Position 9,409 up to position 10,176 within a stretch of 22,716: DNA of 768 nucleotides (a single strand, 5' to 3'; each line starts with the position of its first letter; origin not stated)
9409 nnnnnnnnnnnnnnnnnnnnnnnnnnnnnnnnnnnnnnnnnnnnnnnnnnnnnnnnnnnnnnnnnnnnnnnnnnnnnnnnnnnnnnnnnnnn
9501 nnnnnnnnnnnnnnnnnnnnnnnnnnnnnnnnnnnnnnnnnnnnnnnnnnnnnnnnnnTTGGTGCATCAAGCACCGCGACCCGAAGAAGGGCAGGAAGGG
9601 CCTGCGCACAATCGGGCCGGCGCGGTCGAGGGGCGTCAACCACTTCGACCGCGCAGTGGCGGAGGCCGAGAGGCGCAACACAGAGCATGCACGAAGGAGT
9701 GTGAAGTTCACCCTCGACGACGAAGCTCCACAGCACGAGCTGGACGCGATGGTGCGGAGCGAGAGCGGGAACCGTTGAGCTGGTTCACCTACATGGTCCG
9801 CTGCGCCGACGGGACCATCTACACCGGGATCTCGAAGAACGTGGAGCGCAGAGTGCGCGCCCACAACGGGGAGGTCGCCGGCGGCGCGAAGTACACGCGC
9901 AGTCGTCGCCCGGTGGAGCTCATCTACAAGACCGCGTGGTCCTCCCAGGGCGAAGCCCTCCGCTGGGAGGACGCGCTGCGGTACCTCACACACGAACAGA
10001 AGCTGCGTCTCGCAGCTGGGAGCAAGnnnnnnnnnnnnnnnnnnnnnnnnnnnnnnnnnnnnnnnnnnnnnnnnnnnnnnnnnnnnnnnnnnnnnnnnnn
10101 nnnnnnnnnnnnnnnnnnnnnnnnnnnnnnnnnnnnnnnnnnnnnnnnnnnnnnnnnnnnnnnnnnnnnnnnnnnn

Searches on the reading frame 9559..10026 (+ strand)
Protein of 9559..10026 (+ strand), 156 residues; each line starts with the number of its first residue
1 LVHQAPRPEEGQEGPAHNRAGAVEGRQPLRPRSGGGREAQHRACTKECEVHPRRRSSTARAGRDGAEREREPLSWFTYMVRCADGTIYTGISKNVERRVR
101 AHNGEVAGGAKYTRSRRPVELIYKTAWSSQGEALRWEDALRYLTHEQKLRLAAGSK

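Call 28: search_protein_families(library=pfam, proteins=[window:9559-10026:+], max_evalue=0.001)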
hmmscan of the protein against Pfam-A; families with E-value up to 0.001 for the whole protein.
window:9559-10026:+ (156 aa): 1 family
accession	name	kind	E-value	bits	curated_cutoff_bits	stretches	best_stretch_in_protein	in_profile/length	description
PF01541.30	GIY-YIG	-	4.2e-13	49.8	22.6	1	75-140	2-68/78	GIY-YIG catalytic domain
